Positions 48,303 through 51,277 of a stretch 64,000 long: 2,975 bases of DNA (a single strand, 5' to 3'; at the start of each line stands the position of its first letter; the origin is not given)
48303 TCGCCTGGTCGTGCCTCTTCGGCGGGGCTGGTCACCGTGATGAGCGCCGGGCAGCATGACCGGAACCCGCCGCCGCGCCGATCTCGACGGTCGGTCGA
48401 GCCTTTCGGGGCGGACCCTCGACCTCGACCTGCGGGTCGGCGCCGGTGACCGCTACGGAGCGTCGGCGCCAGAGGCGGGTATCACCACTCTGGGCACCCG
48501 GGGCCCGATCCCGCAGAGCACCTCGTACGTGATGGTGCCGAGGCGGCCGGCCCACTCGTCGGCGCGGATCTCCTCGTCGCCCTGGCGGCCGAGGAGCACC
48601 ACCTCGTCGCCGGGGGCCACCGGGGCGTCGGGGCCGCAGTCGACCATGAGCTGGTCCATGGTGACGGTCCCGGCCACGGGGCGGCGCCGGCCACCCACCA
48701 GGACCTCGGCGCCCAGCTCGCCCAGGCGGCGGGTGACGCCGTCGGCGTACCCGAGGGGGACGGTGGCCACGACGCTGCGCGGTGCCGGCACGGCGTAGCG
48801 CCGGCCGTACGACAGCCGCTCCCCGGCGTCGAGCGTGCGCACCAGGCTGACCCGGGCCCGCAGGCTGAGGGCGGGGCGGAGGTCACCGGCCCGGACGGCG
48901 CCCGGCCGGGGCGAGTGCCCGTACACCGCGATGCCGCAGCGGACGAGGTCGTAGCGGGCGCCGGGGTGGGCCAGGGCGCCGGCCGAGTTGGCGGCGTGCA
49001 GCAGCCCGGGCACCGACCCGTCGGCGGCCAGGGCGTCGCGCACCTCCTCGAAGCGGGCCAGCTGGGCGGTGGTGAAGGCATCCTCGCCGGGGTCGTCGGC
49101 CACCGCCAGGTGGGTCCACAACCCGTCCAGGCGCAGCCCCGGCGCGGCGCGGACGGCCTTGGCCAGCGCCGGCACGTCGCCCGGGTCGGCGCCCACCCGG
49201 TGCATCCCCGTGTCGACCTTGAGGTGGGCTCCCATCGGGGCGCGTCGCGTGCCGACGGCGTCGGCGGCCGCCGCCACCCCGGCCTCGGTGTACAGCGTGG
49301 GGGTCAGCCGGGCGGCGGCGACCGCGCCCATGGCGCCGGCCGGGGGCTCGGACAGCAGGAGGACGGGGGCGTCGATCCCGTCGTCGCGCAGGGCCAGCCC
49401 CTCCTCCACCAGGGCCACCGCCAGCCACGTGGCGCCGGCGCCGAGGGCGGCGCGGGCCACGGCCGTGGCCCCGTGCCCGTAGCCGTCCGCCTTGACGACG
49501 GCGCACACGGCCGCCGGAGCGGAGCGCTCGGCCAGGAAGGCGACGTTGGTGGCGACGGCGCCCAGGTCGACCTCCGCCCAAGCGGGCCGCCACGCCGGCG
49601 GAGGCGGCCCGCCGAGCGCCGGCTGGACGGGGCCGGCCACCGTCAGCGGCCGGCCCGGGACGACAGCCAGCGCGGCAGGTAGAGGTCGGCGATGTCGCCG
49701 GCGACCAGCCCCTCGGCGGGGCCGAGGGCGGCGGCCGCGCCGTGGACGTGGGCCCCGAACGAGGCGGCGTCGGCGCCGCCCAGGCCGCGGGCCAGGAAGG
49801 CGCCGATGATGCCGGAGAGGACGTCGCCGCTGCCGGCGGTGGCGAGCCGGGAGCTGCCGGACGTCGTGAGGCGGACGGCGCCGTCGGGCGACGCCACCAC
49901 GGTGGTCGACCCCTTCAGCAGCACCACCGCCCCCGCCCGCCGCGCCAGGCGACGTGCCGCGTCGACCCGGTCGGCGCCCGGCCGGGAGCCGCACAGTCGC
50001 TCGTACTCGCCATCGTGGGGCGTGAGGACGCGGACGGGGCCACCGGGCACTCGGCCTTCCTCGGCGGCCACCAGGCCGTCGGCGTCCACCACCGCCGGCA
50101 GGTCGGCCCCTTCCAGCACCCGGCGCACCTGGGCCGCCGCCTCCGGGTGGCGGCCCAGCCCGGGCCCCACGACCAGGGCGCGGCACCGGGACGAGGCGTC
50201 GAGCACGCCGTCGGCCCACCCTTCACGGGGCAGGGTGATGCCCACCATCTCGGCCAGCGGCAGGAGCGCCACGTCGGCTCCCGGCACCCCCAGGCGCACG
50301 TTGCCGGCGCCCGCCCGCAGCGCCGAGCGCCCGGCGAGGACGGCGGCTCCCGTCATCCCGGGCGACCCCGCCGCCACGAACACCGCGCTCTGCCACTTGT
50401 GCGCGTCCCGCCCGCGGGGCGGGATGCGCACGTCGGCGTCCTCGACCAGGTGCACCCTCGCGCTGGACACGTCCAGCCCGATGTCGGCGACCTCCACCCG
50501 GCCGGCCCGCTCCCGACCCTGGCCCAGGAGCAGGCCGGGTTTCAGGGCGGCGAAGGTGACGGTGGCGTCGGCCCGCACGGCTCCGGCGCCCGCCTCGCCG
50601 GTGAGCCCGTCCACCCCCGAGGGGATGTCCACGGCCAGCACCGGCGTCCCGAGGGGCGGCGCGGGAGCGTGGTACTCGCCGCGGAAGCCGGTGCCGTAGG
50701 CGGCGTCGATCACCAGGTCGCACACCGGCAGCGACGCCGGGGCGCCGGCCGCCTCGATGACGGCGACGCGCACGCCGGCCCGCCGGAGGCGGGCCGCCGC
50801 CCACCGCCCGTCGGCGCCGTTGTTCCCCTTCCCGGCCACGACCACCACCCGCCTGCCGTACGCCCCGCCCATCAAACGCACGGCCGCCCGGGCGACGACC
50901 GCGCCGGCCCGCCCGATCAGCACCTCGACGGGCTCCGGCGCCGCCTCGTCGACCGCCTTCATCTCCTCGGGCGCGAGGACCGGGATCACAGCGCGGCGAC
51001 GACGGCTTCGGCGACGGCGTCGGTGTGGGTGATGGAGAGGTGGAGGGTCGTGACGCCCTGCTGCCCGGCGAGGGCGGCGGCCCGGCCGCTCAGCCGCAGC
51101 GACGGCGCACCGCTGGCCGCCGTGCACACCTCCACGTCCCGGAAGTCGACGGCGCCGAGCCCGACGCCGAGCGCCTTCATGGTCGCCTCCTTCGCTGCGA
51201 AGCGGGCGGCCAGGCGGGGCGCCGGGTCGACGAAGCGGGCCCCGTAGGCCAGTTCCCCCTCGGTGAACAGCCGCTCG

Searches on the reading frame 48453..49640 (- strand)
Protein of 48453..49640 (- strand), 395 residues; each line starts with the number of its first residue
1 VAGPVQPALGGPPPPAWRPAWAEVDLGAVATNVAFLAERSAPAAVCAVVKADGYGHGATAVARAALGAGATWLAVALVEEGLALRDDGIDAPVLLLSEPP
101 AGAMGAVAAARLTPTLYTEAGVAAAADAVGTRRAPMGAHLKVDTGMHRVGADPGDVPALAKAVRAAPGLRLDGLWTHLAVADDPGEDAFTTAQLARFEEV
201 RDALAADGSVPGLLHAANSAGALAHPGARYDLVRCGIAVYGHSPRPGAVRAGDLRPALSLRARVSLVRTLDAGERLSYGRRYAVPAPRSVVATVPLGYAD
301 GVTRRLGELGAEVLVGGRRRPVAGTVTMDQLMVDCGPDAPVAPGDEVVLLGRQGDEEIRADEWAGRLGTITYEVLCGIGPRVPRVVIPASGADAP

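Call 89: find_encoding_contigs(protein=window:48453-49640:-, flank=10000, max_places=8)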
Protein window:48453-49640:- (395 aa): no gene with exactly this product is on record in the collection.

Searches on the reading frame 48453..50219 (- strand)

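Call 18: search_protein_families(library=pfam, proteins=[window:48453-50219:-], max_evalue=0.001)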
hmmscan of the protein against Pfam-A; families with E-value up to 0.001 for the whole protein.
window:48453-50219:- (588 aa): 2 families
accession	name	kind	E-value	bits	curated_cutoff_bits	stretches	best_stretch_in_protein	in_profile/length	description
PF01168.26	Ala_racemase_N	-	1.8e-65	221.1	24.1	1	217-437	1-220/220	Alanine racemase, N-terminal domain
PF00842.27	Ala_racemase_C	-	1.8e-41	141.1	25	1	450-578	1-126/127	Alanine racemase, C-terminal domain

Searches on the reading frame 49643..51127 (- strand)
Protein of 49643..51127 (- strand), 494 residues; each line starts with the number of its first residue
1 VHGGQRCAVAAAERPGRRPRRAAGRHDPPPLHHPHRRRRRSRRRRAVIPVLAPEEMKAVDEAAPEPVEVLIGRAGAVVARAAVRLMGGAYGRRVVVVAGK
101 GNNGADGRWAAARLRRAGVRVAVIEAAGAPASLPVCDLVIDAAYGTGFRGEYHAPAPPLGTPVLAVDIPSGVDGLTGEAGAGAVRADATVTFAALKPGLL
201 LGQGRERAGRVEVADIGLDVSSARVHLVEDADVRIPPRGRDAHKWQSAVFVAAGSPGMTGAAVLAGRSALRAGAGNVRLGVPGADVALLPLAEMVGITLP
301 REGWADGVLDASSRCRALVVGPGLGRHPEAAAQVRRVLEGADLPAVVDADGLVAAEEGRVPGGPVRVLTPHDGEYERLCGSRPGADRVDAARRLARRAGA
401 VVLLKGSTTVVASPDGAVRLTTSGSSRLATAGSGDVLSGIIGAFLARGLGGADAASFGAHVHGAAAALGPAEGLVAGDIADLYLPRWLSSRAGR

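Call 18: search_protein_families(library=pfam, proteins=[window:49643-51127:-], max_evalue=0.001)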
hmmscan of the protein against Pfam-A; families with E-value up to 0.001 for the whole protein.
window:49643-51127:- (494 aa): 3 families
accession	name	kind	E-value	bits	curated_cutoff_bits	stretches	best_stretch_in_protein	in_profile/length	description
PF01256.23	Carb_kinase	-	6.4e-49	167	27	1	250-473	2-227/242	NAD(P)H-hydrate dehydratase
PF03853.21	YjeF_N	-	1.9e-19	70.7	24.9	2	135-198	99-169/169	YjeF-related protein N-terminus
PF08543.17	Phos_pyr_kin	-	0.00051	19.9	27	1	365-455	120-221/246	Phosphomethylpyrimidine kinase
